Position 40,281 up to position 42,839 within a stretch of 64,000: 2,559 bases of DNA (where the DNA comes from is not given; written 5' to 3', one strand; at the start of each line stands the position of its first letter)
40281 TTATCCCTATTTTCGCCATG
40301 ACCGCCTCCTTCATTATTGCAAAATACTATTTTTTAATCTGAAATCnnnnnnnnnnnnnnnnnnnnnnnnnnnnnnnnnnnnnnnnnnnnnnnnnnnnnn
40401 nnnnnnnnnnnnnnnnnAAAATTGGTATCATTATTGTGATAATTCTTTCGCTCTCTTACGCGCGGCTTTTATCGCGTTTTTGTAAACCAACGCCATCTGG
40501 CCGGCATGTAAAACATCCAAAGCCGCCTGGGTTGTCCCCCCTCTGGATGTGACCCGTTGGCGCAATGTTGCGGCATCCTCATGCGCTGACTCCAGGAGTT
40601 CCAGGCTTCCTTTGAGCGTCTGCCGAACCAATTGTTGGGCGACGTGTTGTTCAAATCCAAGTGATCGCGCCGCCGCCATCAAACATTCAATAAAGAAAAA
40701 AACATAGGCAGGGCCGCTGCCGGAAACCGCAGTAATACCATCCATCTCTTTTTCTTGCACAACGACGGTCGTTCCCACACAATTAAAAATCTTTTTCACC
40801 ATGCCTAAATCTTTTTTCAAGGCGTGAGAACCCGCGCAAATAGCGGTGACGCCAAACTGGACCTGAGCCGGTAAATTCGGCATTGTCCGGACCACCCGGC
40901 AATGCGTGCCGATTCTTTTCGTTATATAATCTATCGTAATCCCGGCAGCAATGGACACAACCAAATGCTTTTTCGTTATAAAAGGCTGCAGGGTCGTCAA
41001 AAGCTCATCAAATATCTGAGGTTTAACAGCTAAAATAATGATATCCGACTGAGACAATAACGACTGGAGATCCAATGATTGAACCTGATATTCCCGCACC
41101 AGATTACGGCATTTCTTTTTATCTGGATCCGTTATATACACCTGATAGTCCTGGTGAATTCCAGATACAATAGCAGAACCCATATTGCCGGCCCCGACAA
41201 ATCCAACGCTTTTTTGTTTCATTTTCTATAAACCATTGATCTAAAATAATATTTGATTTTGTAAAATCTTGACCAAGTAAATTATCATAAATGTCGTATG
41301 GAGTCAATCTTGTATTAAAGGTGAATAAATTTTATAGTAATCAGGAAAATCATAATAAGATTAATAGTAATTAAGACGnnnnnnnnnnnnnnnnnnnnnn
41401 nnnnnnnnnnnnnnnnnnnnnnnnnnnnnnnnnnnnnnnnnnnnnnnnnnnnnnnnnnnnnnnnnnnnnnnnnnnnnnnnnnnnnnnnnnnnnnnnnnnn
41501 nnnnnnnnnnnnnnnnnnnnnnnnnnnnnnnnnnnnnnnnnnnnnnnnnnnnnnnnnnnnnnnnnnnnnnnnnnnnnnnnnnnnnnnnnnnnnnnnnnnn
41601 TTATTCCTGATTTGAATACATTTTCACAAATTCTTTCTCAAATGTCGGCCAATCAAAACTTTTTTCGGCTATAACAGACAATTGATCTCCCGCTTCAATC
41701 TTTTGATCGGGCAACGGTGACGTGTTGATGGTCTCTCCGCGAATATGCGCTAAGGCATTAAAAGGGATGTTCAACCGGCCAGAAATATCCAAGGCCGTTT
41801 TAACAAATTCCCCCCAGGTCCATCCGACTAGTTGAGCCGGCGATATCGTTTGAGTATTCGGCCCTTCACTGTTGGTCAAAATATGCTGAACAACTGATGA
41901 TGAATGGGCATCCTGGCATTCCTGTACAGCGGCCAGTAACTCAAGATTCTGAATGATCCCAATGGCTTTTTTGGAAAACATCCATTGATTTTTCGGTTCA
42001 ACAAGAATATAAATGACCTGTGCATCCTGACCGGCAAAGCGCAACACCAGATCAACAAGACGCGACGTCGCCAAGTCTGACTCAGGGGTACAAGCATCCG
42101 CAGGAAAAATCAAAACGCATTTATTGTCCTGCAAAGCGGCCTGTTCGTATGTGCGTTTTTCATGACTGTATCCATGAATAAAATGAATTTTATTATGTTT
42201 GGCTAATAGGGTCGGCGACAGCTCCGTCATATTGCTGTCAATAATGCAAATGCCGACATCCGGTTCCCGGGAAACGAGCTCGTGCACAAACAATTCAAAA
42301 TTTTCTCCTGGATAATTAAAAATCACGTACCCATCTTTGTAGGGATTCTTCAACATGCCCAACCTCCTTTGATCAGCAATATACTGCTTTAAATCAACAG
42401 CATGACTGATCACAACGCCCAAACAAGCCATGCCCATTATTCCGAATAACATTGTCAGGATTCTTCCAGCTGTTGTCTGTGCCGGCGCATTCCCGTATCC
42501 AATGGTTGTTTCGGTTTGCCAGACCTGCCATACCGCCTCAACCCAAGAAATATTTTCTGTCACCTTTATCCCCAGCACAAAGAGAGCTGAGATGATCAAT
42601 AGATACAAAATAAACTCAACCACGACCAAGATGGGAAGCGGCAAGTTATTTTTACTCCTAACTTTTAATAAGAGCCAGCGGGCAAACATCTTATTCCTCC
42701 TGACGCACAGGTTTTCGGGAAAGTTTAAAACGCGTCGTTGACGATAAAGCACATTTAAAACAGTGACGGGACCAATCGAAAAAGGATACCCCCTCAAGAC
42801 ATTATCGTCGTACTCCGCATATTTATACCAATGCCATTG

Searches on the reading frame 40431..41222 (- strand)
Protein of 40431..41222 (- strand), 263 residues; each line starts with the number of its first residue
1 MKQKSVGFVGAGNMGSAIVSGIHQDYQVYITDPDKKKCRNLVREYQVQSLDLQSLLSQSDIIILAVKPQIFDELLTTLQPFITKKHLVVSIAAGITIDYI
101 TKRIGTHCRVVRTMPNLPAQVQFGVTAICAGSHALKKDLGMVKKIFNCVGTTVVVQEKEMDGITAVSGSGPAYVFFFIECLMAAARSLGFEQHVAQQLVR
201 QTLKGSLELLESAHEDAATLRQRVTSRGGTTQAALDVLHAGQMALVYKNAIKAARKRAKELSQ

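Call 9: find_encoding_contigs(protein=window:40431-41222:-, flank=3000, max_places=10)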
Protein window:40431-41222:- (263 aa): 5 contigs read that carry it; 4 places shown.
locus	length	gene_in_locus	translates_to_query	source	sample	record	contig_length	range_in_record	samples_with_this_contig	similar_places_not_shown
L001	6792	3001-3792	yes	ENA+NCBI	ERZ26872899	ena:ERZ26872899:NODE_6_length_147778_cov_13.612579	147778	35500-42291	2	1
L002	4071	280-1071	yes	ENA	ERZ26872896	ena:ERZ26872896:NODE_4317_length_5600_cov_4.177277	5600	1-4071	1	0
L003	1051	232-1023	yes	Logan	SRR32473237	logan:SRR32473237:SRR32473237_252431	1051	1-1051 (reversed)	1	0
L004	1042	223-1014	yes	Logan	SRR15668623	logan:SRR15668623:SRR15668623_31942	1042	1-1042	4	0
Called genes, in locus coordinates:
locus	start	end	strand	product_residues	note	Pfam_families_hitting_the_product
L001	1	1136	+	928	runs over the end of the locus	PF12705:PDDEXK_1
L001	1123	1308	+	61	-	-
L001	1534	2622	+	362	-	PF07885:Ion_trans_2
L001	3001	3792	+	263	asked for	PF01210:NAD_Gly3P_dh_N (faint), PF02826:2-Hacid_dh_C (weak), PF03446:NAD_binding_2 (weak), PF03807:F420_oxidored, PF14748:P5CR_dimer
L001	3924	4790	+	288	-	PF01048:PNP_UDP_1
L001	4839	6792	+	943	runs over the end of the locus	PF00133:tRNA-synt_1, PF09334:tRNA-synt_1g, PF13603:tRNA-synt_1_2 (weak), PF01406:tRNA-synt_1e, PF01921:tRNA-synt_1f, PF08264:Anticodon_1, PF06827:zf-FPG_IleRS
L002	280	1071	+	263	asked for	PF01210:NAD_Gly3P_dh_N (faint), PF02826:2-Hacid_dh_C (weak), PF03446:NAD_binding_2 (weak), PF03807:F420_oxidored, PF14748:P5CR_dimer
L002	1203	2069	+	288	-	PF01048:PNP_UDP_1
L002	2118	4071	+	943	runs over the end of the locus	PF00133:tRNA-synt_1, PF09334:tRNA-synt_1g, PF13603:tRNA-synt_1_2 (weak), PF01406:tRNA-synt_1e, PF01921:tRNA-synt_1f, PF08264:Anticodon_1, PF06827:zf-FPG_IleRS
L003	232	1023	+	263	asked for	PF01210:NAD_Gly3P_dh_N (faint), PF02826:2-Hacid_dh_C (weak), PF03446:NAD_binding_2 (weak), PF03807:F420_oxidored, PF14748:P5CR_dimer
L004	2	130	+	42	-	?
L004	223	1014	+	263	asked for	PF01210:NAD_Gly3P_dh_N (faint), PF02826:2-Hacid_dh_C (weak), PF03446:NAD_binding_2 (weak), PF03807:F420_oxidored, PF14748:P5CR_dimer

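Call 55: list_cluster_members(proteins=[window:40431-41222:-, window:36553-39384:-])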
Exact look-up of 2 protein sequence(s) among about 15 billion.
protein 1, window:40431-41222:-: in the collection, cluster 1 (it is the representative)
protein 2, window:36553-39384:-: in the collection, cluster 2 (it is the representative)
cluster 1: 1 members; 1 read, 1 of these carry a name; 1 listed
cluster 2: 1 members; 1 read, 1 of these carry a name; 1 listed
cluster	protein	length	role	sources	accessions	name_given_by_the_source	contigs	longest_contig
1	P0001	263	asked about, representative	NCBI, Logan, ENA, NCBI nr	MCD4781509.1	MAG: pyrroline-5-carboxylate reductase [Candidatus Omnitrophica bacterium] | pyrroline-5-carboxylate reductase [Candidatus Omnitrophota bacterium]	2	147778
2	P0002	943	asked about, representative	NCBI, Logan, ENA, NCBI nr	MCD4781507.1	MAG: isoleucine--tRNA ligase [Candidatus Omnitrophica bacterium] | isoleucine--tRNA ligase [Candidatus Omnitrophota bacterium]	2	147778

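Call 66: find_homologous_proteins(query=window:40431-41222:-, max_evalue=1e-40)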
Query window:40431-41222:- (263 aa): 3142 proteins with E <= 1e-40 among 8000 candidates; the best 120 are listed.
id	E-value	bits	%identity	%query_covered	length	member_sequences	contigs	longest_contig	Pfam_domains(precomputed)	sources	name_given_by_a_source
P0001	7.5e-166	567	100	100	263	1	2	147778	PF14748.12,PF03446.22,PF02826.26,PF01210.30,PF03807.24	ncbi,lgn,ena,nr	ncbi:MAG: pyrroline-5-carboxylate reductase [Candidatus Omnitrophica bacterium]|nr:pyrroline-5-carbo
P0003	2.7e-116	405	71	100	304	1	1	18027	PF14748.12,PF03446.22,PF03807.24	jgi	jgi:pyrroline-5-carboxylate reductase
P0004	8.4e-91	322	61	95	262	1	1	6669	PF14748.12,PF02558.23,PF03446.22,PF03807.24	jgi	jgi:pyrroline-5-carboxylate reductase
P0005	6.0e-89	316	58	92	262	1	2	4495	PF14748.12,PF03446.22,PF03807.24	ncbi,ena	-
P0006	7.4e-89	315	55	99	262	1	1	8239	PF14748.12,PF03807.24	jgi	-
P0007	3.7e-88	313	56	92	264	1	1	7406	PF14748.12,PF03446.22,PF03807.24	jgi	-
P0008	5.7e-87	309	56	94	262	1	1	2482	PF14748.12,PF03446.22,PF03807.24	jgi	-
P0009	2.5e-86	307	57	93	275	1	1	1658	PF14748.12,PF03446.22,PF01210.30,PF03807.24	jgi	jgi:pyrroline-5-carboxylate reductase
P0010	4.2e-86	306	55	99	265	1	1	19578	PF14748.12,PF03446.22,PF03807.24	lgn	-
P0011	6.8e-86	306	55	100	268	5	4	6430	PF14748.12,PF03807.24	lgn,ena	-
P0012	7.6e-86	305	57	95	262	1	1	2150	PF14748.12,PF02558.23,PF03446.22,PF01210.30,PF03807.24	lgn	-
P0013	1.4e-85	304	55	93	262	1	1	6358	PF14748.12,PF02558.23,PF03446.22,PF01210.30,PF03807.24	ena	-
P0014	2.0e-85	304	57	93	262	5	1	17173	PF14748.12,PF03446.22,PF03807.24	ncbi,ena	-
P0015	3.0e-85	303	53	100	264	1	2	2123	PF14748.12,PF03446.22,PF03807.24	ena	-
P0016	3.9e-85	303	53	92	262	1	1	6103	PF14748.12,PF02558.23,PF03446.22,PF03807.24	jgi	-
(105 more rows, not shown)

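Call 67: find_encoding_contigs(protein=P0003, flank=4000, max_places=3)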
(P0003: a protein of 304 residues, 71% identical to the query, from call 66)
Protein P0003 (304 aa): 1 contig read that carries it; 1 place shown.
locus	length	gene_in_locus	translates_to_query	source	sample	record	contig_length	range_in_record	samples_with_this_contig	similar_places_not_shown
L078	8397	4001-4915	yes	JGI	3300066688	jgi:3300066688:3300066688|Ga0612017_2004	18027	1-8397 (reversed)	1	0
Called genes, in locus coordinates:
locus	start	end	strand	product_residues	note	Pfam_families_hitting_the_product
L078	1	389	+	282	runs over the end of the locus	PF03994:DUF350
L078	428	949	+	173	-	-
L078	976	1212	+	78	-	-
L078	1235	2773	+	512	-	PF01564:Spermine_synth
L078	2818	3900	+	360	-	PF07885:Ion_trans_2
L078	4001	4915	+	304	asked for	PF03446:NAD_binding_2 (weak), PF03807:F420_oxidored, PF14748:P5CR_dimer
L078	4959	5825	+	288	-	PF01048:PNP_UDP_1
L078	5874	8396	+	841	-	?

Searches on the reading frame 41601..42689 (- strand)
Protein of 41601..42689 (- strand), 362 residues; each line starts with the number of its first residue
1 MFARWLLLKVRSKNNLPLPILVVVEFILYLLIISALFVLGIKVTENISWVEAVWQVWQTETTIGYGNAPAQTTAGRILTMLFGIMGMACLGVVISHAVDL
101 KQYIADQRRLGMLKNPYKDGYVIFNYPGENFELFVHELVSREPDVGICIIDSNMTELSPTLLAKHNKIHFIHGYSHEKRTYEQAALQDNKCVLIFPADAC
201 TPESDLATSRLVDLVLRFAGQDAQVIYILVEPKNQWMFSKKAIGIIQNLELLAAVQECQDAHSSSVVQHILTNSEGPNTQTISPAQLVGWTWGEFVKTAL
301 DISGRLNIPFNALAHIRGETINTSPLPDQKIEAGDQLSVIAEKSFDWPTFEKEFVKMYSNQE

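Call 28: find_encoding_contigs(protein=window:41601-42689:-, flank=1500, max_places=10)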
Protein window:41601-42689:- (362 aa): 3 contigs read that carry it; 2 places shown.
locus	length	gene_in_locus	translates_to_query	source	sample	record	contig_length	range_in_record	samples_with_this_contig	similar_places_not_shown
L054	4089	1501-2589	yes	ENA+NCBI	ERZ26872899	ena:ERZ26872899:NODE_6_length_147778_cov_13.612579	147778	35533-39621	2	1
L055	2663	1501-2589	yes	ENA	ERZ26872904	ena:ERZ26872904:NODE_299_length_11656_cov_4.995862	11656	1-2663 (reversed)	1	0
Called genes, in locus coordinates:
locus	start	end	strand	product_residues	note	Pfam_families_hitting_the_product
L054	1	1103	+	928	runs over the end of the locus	PF12705:PDDEXK_1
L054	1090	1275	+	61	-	-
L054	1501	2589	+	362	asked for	PF07885:Ion_trans_2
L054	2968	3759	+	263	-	PF01210:NAD_Gly3P_dh_N (faint), PF02826:2-Hacid_dh_C (weak), PF03446:NAD_binding_2 (weak), PF03807:F420_oxidored, PF14748:P5CR_dimer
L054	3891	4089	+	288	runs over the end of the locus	PF01048:PNP_UDP_1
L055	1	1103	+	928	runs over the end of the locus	PF12705:PDDEXK_1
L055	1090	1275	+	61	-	-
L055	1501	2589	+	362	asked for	PF07885:Ion_trans_2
